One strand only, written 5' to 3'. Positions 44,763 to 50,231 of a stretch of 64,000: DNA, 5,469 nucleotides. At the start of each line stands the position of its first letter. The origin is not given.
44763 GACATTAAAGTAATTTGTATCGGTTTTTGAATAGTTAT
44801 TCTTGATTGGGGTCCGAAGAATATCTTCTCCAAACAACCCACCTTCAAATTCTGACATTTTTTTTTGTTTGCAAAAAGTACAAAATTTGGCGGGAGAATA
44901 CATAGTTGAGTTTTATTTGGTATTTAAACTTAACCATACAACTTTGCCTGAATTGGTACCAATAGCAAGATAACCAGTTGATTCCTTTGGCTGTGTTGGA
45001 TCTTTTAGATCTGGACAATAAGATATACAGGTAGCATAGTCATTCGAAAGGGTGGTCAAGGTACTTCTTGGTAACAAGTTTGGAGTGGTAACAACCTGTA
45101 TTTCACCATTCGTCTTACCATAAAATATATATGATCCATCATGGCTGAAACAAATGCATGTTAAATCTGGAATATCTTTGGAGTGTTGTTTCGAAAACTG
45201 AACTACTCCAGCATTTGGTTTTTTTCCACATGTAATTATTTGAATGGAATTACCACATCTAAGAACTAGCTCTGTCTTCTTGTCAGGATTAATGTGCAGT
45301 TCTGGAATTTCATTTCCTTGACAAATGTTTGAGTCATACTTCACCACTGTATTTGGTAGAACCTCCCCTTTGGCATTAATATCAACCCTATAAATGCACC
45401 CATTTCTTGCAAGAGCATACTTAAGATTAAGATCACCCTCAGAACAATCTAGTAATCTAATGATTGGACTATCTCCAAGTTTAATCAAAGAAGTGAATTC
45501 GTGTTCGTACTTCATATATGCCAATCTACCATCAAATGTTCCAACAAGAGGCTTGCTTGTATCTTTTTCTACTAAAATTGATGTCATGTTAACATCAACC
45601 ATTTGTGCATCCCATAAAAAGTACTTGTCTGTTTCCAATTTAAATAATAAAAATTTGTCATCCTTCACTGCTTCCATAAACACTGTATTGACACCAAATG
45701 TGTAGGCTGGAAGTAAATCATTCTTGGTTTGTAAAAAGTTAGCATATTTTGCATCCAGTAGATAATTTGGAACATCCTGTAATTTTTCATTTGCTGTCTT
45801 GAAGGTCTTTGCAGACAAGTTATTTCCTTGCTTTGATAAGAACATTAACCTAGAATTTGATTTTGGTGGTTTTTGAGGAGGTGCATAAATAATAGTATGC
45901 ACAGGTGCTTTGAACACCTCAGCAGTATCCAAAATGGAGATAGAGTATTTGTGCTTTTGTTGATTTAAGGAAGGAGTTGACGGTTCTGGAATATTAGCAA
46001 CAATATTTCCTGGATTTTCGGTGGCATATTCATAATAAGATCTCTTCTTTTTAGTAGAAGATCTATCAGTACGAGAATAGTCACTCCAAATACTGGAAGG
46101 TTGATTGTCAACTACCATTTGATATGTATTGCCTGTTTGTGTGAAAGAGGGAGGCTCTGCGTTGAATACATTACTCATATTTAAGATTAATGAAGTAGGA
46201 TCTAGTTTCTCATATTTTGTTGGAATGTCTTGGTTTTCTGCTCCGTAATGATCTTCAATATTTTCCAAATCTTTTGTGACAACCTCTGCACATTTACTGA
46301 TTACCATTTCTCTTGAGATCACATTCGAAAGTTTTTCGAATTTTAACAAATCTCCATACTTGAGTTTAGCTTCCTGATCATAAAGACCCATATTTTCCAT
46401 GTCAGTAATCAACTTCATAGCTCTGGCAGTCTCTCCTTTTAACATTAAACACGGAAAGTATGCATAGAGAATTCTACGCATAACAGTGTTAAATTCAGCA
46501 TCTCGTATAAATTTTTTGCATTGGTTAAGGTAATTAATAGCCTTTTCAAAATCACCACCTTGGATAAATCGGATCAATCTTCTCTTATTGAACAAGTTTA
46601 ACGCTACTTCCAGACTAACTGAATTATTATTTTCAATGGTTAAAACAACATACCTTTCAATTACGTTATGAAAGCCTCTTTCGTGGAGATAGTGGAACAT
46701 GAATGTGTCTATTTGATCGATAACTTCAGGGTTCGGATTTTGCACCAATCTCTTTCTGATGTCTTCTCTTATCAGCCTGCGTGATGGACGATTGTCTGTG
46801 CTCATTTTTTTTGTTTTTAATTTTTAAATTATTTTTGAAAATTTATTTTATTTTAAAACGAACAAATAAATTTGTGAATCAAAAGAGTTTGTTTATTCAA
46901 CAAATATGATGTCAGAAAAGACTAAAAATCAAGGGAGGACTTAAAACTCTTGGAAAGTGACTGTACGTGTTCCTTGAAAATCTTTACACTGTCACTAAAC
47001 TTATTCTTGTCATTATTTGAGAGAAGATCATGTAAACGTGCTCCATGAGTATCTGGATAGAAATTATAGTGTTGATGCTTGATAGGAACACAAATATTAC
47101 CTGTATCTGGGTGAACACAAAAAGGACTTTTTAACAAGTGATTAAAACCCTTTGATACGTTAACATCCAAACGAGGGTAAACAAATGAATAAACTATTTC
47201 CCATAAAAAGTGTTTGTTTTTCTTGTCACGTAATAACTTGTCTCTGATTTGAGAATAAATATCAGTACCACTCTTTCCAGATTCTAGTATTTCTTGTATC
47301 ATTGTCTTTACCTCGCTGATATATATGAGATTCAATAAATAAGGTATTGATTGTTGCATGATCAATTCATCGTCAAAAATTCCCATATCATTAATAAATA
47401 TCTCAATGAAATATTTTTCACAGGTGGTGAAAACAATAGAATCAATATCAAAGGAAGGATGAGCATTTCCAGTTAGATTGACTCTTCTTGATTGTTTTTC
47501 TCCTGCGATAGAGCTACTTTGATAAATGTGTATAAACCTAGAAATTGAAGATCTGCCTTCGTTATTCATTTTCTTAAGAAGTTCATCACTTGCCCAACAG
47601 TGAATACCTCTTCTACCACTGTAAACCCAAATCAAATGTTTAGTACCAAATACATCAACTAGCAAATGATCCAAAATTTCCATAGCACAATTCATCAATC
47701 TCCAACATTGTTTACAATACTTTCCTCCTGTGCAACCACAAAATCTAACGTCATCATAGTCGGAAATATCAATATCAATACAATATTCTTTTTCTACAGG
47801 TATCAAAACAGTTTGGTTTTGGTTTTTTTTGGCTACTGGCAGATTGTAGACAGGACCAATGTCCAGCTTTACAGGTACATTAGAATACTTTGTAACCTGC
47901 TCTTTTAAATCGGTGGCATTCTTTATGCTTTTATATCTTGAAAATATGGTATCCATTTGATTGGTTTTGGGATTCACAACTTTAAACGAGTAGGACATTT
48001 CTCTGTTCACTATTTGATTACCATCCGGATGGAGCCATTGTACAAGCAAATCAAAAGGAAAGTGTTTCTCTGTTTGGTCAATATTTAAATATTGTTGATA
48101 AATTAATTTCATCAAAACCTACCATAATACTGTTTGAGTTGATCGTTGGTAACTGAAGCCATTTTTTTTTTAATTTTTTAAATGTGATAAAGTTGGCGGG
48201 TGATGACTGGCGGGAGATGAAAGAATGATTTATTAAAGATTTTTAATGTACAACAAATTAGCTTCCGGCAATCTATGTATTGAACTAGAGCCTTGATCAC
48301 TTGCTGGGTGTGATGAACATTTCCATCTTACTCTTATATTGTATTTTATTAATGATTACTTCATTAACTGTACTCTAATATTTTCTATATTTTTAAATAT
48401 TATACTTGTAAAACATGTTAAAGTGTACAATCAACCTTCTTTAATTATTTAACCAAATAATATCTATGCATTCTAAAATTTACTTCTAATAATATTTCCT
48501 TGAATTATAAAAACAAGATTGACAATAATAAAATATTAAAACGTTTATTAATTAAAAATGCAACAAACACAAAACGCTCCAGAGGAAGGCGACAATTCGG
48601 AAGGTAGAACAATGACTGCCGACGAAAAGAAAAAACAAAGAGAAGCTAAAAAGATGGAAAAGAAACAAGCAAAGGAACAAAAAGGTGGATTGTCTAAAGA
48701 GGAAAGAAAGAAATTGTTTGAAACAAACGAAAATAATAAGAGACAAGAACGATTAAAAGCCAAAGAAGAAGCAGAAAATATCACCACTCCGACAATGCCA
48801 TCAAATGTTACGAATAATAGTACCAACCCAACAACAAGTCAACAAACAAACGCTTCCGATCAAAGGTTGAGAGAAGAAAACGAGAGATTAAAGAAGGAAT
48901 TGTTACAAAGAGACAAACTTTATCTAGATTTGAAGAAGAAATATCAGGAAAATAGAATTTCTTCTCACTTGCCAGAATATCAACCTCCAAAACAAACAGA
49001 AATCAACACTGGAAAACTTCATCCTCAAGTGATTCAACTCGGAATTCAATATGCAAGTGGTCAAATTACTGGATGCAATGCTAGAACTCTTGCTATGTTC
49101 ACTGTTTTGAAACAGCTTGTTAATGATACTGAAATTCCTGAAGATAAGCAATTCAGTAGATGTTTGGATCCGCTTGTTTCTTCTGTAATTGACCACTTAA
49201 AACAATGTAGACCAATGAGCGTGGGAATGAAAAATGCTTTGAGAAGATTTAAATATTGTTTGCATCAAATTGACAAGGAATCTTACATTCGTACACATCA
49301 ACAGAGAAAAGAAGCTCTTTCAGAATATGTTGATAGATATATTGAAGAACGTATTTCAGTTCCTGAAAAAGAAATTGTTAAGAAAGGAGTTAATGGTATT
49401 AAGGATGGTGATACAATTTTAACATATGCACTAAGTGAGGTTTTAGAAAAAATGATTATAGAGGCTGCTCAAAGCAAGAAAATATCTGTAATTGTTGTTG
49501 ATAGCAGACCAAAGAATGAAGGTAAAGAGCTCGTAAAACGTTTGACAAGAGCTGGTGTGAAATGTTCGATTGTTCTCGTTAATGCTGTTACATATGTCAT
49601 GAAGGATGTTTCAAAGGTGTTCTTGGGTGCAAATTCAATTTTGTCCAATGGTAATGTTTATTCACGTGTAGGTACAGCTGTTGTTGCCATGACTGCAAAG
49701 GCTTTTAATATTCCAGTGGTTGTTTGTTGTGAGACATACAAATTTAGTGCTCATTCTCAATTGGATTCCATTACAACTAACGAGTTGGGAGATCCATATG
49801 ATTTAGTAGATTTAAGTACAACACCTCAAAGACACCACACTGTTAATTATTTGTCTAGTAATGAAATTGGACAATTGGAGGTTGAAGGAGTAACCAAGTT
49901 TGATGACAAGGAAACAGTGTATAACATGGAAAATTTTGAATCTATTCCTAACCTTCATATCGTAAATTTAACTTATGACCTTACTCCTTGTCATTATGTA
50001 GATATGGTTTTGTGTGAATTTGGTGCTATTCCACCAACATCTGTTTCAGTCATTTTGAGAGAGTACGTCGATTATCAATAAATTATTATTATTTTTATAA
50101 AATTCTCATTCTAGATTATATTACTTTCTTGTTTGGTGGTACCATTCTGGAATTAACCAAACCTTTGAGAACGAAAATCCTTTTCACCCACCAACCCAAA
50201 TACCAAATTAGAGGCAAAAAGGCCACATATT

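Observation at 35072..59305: RABL2 and CEP290 imply a ciliated or flagellated organism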

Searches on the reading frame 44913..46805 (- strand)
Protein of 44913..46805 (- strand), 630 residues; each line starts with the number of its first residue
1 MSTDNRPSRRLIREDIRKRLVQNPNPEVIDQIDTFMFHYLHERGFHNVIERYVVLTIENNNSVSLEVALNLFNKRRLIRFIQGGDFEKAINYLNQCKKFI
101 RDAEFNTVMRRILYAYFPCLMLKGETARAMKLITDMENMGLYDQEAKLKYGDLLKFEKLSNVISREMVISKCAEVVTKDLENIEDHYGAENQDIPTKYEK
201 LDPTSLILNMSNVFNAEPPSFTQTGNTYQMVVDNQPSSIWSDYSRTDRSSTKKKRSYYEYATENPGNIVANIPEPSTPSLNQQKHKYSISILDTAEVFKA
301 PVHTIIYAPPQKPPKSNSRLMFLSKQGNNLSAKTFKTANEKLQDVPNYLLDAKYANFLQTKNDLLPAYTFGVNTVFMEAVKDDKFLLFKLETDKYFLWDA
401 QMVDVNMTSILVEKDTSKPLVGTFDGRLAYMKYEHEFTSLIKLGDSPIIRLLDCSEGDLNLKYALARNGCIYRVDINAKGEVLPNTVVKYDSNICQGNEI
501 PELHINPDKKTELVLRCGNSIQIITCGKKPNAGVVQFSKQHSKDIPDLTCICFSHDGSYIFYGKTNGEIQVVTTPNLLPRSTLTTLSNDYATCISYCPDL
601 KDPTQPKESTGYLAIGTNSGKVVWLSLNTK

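Call 30: search_protein_families(library=pfam, proteins=[window:44913-46805:-], max_evalue=0.0001)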
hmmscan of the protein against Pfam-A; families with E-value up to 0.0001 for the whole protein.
window:44913-46805:- (630 aa): 1 family
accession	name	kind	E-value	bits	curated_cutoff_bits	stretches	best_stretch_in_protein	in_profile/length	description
PF23414.1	Beta-prop_EML_2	-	2.5e-05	24.2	90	0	547-600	41-93/266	Echinoderm microtubule-associated protein second beta-propeller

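Call 48: search_protein_families(library=pfam, proteins=[window:44913-46805:-], max_evalue=0.05)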
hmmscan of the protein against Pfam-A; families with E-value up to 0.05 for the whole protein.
window:44913-46805:- (630 aa): 7 families
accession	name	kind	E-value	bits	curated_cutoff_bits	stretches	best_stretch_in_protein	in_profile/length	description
PF23414.1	Beta-prop_EML_2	-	2.5e-05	24.2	90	1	547-600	41-93/266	Echinoderm microtubule-associated protein second beta-propeller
PF25174.1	Beta-prop_THOC3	-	0.0032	17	305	1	502-595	93-178/272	THOC3 beta-propeller domain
PF24817.1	WD40_WDHD1_1st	-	0.0036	16.9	109.9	1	469-571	150-248/291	WDHD1 first WD40 domain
PF22849.2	CATSPERE_Ig-like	-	0.0058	17.2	28.3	1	39-96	27-84/111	CATSPERE Ig-like domain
PF23756.1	Beta-prop_HPS5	-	0.0069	16.1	34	0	502-577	64-139/328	HPS5 beta propeller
PF17781.7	RPN1_RPN2_N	-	0.016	15.1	22.4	1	76-201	163-280/301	RPN1 N-terminal domain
PF24807.1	WD40_CDC20-Fz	-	0.019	14.7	200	0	517-573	27-79/292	CDC20/Fizzy WD40 domain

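Call 60: search_solved_structures(query=window:44913-46805:-, max_evalue=0.01)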
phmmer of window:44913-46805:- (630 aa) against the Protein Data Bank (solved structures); distinct sequences matched with E-value up to 0.01: 1.
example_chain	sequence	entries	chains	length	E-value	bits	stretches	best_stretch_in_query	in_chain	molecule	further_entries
9h2q_B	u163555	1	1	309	0.004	19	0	498-572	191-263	Autophagy-related protein 16-1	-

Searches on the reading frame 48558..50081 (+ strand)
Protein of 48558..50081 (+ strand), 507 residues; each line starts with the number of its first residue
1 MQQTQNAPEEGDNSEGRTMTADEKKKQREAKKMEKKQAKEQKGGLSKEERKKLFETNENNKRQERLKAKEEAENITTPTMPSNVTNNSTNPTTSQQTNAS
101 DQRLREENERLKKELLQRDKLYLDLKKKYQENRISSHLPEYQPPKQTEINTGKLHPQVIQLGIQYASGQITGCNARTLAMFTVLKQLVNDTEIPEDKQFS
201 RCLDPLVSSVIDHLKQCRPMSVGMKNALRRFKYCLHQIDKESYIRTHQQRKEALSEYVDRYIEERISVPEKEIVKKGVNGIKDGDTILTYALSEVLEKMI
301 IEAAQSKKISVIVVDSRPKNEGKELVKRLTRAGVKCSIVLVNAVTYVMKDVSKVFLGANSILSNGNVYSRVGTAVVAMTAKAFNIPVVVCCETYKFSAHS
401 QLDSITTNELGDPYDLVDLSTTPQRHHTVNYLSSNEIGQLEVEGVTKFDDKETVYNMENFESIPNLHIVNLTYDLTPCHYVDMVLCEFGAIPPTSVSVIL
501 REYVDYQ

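Call 30: search_protein_families(library=pfam, proteins=[window:48558-50081:+], max_evalue=0.0001)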
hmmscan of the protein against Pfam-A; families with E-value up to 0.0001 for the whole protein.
window:48558-50081:+ (507 aa): 1 family
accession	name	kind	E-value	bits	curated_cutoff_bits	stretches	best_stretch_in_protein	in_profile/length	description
PF01008.23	IF-2B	-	1.1e-70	238.5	22.4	1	170-493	2-280/280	Initiation factor 2 subunit family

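Call 34: find_encoding_contigs(protein=window:48558-50081:+, flank=10000, max_places=3)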
Protein window:48558-50081:+ (507 aa): no gene with exactly this product is on record in the collection.
